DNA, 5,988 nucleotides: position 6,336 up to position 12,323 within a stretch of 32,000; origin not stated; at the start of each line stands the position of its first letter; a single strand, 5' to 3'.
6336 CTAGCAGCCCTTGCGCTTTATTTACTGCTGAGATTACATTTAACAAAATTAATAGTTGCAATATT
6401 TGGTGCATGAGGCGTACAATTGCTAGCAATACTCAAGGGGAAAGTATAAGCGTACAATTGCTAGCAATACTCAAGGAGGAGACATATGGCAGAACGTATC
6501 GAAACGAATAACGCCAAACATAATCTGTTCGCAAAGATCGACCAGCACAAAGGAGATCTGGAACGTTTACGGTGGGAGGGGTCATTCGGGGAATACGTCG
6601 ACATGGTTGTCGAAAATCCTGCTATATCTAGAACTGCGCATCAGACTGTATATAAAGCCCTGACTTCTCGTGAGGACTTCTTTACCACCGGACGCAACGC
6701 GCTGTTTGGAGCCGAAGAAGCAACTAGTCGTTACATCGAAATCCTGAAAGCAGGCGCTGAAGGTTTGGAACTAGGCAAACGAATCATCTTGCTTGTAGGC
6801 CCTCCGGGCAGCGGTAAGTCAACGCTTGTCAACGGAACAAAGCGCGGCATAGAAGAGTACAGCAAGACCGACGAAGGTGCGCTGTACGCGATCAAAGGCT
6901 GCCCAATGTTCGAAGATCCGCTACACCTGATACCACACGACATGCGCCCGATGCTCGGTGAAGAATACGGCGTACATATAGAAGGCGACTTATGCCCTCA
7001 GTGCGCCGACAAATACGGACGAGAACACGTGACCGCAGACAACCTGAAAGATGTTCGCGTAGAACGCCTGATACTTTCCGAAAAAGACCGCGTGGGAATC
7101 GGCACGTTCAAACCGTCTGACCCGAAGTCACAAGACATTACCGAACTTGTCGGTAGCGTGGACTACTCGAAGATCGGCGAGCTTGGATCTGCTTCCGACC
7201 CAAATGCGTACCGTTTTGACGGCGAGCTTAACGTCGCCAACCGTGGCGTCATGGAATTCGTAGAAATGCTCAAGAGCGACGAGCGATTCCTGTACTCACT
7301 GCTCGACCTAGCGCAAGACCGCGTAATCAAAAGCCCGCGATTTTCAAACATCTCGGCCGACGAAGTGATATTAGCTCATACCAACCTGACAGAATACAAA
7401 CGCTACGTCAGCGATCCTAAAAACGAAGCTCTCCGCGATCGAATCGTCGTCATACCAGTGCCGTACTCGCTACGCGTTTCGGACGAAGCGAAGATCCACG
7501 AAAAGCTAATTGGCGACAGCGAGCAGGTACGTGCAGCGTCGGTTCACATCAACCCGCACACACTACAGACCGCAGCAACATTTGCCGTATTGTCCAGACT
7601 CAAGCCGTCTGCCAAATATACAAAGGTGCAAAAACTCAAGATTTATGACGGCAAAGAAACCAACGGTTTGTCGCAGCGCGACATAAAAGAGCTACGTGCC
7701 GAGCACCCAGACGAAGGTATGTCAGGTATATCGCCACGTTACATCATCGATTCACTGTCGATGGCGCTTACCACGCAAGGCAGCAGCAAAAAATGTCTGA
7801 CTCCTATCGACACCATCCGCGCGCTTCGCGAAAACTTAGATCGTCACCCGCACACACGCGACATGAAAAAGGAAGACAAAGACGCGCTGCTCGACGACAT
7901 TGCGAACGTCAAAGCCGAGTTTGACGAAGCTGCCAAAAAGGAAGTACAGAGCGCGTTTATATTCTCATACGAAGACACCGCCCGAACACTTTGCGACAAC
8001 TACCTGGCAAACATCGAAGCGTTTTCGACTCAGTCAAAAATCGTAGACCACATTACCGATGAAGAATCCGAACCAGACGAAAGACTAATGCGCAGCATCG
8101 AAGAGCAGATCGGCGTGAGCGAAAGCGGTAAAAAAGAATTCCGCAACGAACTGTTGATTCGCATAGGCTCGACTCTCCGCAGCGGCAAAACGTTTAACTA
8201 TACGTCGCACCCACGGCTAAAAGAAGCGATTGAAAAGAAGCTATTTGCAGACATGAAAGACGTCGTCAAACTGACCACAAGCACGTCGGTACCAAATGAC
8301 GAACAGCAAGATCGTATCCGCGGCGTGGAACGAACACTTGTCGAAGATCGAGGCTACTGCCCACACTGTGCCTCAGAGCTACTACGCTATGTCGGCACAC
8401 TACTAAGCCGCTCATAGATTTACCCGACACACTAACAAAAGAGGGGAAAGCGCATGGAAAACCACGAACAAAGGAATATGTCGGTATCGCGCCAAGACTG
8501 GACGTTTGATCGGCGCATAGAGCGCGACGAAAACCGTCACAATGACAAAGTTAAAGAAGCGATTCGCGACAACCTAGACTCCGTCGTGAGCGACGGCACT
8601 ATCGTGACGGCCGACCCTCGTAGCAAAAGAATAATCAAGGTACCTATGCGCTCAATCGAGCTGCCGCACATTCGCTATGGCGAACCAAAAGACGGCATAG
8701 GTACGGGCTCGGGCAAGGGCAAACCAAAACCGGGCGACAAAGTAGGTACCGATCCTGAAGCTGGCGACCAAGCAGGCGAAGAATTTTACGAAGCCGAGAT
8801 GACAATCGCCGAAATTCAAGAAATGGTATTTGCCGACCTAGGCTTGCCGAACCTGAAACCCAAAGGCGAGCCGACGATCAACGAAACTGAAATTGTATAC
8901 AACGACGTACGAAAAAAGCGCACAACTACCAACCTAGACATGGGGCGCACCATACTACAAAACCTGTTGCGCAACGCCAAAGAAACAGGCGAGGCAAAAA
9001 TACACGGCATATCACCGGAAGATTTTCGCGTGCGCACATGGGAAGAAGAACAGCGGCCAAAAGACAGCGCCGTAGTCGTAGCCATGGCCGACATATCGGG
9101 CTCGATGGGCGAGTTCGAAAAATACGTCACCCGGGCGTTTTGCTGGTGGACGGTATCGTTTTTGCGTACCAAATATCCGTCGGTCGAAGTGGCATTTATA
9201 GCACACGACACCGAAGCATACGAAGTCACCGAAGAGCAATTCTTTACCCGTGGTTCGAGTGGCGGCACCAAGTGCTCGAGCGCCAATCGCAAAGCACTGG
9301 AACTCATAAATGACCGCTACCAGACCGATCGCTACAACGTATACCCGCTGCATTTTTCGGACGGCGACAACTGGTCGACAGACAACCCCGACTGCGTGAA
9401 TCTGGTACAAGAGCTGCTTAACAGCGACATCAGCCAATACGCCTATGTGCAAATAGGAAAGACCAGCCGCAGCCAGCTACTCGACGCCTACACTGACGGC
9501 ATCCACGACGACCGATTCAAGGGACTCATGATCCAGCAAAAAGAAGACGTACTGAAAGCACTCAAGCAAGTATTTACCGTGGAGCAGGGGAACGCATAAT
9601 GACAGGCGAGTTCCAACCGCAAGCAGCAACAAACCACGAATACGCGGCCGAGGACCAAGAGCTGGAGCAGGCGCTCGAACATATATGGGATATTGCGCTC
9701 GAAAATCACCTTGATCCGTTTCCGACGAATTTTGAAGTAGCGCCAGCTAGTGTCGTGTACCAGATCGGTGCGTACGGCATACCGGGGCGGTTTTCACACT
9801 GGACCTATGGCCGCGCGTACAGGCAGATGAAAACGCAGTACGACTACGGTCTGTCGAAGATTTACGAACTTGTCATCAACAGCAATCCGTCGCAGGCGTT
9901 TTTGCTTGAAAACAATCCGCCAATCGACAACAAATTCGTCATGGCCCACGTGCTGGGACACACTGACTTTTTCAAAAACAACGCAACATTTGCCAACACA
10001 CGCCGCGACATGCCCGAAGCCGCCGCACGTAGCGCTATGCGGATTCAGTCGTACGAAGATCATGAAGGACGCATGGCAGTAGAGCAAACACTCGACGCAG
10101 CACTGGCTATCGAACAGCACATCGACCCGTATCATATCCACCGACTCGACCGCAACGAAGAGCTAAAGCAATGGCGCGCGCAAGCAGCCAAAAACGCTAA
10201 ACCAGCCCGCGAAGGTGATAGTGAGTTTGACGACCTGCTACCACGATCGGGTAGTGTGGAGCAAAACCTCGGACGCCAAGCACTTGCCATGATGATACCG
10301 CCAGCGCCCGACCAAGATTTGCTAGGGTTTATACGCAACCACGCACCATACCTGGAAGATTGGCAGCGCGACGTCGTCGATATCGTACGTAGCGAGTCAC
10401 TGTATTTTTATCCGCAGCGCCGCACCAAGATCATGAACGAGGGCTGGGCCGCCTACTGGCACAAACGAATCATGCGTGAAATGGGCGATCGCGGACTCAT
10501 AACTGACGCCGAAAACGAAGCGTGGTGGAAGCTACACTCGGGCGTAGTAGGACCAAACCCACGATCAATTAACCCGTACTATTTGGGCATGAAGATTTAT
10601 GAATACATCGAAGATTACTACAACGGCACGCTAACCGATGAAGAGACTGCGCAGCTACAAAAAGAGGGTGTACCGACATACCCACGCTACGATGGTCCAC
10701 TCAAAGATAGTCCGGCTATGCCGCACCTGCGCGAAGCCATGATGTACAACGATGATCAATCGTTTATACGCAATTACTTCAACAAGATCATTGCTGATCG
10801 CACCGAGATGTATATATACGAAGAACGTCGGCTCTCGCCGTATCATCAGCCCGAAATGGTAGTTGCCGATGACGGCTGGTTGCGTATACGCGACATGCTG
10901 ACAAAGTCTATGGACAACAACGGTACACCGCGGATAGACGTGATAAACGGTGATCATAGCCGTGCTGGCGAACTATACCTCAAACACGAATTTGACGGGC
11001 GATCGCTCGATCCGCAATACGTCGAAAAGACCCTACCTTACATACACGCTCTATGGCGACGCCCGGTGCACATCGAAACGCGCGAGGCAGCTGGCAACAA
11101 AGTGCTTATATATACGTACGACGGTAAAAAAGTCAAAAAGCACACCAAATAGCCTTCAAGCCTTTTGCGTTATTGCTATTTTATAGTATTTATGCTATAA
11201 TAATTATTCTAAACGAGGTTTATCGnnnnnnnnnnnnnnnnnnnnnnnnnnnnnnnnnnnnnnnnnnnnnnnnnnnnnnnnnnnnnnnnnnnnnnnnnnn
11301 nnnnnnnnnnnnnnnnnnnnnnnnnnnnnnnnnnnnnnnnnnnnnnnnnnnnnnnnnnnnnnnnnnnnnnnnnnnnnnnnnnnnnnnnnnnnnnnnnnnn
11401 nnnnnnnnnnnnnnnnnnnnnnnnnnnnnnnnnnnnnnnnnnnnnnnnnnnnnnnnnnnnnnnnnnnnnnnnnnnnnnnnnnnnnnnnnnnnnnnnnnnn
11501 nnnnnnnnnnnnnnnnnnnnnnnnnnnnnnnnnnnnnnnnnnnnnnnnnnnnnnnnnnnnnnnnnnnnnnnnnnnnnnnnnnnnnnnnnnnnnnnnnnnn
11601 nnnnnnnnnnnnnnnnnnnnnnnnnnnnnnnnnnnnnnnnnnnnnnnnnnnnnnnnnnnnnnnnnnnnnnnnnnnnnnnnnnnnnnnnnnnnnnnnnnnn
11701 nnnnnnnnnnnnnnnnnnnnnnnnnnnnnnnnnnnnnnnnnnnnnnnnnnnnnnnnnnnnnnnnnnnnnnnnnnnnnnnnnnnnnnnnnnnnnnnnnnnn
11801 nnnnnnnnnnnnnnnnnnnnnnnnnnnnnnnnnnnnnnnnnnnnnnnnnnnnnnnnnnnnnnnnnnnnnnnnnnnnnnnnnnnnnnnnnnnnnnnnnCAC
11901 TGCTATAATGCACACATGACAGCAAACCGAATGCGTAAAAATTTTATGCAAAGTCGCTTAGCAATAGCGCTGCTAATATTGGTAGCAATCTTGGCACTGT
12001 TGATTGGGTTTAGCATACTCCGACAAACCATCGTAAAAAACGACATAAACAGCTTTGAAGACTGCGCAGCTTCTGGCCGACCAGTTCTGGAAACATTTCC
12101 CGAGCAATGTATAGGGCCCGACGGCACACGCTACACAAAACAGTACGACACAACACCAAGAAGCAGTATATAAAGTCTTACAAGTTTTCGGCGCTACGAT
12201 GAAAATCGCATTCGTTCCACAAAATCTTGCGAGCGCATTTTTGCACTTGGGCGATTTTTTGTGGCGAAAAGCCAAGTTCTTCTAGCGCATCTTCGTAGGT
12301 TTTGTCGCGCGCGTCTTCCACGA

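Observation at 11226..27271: Three paralogous archaemetzincin-like zinc peptidases sharing a 10-residue insertion in the metal-binding signature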

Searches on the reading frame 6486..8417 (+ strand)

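Call 18: search_protein_families(library=pfam, proteins=[window:6486-8417:+], max_evalue=0.001)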
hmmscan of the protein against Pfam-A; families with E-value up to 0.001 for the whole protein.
window:6486-8417:+ (643 aa): 3 families
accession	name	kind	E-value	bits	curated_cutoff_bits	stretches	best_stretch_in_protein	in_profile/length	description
PF08298.17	AAA_PrkA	-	5.9e-101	338.5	25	1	71-377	58-356/358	PrkA AAA domain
PF06798.17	PrkA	-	4e-82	276.2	25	1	381-635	1-255/255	PrkA serine protein kinase C-terminal domain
PF13191.12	AAA_16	-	0.00071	20.5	32.6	0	97-121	22-47/167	AAA ATPase domain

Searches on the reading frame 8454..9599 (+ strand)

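Call 18: search_protein_families(library=pfam, proteins=[window:8454-9599:+], max_evalue=0.001)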
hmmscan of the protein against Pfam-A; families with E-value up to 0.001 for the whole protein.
window:8454-9599:+ (381 aa): 1 family
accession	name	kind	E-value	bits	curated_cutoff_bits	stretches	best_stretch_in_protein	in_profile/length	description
PF04285.18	DUF444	-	4.7e-80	270.1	27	2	183-375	222-416/418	Protein of unknown function (DUF444)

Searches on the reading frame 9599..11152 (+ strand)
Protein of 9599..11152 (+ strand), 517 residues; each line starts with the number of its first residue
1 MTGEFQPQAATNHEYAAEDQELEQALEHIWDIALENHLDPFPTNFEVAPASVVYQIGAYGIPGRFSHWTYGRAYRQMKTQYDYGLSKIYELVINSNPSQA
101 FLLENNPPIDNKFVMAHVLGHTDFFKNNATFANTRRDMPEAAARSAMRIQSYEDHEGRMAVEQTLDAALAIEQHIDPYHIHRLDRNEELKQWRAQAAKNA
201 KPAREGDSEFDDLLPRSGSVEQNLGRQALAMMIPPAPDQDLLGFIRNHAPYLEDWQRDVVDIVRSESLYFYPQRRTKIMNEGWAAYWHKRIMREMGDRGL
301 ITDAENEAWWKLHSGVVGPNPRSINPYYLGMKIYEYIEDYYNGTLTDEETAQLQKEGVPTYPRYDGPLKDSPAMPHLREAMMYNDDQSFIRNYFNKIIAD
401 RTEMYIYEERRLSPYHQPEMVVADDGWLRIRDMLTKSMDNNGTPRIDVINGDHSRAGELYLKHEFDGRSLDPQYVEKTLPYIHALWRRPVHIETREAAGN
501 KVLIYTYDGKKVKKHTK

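Call 18: search_protein_families(library=pfam, proteins=[window:9599-11152:+], max_evalue=0.001)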
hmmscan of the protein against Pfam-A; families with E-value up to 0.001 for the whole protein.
window:9599-11152:+ (517 aa): 2 families
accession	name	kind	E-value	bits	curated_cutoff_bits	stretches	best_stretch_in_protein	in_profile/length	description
PF04293.20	SpoVR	-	2.5e-116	389.2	27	1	20-442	5-406/407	SpoVR like protein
PF24755.2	SpoVR_C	-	3.8e-10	40.1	27.6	1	444-496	1-54/55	SpoVR-like C-terminal domain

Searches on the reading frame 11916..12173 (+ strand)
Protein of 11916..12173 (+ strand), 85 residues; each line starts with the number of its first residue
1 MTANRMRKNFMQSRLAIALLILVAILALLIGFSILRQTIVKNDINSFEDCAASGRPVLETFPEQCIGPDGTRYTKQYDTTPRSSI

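Call 18: search_protein_families(library=pfam, proteins=[window:11916-12173:+], max_evalue=0.001)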
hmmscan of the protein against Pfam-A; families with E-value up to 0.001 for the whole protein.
window:11916-12173:+ (85 aa): 0 families
